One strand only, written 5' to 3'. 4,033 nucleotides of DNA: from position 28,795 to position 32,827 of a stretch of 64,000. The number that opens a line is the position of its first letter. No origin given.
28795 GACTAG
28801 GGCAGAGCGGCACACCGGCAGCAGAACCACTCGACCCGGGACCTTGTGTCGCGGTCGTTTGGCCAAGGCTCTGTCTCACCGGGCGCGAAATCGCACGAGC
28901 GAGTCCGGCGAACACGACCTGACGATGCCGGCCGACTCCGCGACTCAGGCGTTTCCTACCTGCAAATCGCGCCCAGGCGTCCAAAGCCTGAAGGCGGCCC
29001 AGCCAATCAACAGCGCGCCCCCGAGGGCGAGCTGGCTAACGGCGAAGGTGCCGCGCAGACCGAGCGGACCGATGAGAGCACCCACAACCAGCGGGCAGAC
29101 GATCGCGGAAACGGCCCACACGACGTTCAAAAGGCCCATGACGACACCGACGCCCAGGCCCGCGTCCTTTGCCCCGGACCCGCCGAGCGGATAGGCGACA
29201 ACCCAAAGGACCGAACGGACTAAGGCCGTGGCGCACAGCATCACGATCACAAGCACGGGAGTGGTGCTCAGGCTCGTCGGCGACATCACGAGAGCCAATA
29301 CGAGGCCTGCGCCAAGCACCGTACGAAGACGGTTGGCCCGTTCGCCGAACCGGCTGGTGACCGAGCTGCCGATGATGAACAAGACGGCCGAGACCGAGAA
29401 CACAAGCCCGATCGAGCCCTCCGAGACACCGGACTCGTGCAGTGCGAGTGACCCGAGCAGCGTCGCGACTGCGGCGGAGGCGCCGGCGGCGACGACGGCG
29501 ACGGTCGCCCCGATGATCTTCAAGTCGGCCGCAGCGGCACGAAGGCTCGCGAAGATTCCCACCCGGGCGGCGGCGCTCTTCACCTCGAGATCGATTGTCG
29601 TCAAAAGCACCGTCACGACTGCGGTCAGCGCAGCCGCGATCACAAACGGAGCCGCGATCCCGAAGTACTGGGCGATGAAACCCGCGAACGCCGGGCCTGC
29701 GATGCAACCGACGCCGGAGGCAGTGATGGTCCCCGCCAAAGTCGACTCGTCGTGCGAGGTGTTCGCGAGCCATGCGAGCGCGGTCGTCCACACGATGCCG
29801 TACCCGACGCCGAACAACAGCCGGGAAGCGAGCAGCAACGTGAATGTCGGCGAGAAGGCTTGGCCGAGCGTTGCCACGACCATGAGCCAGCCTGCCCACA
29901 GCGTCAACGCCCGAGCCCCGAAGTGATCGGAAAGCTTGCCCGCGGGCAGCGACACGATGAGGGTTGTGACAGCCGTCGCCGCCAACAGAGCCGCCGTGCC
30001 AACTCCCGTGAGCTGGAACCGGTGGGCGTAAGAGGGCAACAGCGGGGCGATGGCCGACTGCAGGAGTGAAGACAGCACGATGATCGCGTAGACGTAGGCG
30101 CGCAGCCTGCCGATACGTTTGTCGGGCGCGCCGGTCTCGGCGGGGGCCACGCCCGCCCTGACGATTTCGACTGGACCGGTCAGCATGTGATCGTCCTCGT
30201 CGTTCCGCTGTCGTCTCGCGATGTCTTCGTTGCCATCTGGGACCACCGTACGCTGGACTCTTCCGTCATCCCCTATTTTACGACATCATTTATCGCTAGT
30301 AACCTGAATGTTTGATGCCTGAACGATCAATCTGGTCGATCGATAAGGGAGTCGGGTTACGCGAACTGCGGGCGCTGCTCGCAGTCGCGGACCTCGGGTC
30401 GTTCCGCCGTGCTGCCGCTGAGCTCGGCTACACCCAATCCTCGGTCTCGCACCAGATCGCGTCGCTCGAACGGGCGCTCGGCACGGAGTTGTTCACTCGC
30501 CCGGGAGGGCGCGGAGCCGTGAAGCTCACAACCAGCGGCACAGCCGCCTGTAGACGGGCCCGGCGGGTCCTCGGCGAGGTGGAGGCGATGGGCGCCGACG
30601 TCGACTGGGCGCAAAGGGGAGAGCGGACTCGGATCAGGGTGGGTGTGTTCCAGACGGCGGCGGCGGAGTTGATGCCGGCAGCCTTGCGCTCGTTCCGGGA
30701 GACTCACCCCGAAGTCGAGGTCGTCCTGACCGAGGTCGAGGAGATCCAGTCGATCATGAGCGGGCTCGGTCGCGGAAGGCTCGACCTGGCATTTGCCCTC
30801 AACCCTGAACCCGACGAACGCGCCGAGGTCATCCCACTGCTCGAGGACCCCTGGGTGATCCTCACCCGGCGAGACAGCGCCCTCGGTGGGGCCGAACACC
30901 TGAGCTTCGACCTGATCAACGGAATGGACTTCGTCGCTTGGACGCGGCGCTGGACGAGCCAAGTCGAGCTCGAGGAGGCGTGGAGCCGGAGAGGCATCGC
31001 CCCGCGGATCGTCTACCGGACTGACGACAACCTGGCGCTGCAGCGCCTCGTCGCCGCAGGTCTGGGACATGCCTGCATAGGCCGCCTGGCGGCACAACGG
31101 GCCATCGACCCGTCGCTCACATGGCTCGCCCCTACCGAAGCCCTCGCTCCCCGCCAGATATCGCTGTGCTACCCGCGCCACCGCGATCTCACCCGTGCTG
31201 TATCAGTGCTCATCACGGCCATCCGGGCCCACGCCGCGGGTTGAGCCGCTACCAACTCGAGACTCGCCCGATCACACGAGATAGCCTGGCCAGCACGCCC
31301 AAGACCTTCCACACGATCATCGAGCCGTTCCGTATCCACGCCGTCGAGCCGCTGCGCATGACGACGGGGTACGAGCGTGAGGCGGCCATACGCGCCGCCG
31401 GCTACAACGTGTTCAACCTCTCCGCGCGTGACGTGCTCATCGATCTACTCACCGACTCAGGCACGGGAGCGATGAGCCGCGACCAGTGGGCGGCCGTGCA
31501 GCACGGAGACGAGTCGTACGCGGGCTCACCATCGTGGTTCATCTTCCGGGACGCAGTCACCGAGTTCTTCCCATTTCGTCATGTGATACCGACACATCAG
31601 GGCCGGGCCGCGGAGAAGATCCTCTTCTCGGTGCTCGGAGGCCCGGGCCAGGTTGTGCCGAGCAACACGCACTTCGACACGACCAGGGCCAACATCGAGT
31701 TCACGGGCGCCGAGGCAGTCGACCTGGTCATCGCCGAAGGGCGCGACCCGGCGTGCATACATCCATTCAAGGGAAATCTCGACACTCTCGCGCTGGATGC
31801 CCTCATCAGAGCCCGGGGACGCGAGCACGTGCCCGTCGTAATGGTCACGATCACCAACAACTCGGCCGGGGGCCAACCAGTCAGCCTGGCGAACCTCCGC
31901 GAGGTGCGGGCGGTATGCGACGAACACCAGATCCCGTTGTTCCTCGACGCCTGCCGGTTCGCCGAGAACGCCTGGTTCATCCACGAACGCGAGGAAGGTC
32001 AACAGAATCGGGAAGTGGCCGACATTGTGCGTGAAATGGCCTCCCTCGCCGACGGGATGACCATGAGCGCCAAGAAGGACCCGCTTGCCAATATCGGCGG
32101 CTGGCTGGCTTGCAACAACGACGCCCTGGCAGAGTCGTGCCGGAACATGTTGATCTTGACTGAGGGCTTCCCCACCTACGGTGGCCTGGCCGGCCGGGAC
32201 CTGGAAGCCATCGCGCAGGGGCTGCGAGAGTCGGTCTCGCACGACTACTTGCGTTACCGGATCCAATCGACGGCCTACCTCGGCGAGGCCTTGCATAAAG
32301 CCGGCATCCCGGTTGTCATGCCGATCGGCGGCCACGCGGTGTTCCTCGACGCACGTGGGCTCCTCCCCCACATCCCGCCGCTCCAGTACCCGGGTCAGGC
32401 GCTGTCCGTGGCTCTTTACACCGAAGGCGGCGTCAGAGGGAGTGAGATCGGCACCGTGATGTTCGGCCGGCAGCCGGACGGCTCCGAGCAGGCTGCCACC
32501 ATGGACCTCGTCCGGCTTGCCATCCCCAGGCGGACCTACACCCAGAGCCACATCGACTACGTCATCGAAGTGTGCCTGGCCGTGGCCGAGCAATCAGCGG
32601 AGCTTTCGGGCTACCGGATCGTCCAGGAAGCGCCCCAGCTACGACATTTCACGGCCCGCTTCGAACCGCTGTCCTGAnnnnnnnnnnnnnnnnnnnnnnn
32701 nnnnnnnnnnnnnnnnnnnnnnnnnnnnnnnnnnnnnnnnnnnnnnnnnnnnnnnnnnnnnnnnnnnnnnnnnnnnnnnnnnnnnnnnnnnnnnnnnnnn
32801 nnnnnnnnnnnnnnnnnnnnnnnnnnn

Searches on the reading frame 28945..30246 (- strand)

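Call 58: search_protein_families(library=pfam, proteins=[window:28945-30246:-], max_evalue=0.001)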
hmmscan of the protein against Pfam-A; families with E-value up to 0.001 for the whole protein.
window:28945-30246:- (433 aa): 1 family
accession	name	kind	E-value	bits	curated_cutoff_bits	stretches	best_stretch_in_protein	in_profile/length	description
PF07690.21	MFS_1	-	3.6e-27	95.6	33.4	2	54-216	3-172/347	Major Facilitator Superfamily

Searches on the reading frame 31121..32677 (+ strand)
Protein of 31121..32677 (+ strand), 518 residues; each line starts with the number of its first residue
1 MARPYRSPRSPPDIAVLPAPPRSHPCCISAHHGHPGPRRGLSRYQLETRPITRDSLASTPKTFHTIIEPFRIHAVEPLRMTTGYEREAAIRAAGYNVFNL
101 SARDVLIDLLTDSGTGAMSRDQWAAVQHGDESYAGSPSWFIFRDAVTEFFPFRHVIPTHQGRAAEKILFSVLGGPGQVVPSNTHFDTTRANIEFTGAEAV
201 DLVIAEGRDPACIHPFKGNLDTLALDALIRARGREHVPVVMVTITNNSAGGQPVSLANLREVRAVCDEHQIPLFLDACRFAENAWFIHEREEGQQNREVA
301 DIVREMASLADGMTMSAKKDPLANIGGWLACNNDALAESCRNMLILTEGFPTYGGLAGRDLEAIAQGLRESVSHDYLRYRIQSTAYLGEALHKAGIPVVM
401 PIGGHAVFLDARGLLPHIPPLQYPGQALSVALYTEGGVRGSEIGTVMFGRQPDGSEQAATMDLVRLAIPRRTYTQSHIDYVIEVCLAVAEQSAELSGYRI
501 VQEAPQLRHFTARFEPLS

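Call 58: search_protein_families(library=pfam, proteins=[window:31121-32677:+], max_evalue=0.001)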
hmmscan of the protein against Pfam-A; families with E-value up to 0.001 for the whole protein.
window:31121-32677:+ (518 aa): 1 family
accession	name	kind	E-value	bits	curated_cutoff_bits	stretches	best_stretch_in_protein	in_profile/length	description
PF01212.27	Beta_elim_lyase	-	4.7e-77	259.6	27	1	108-482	1-286/288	Beta-eliminating lyase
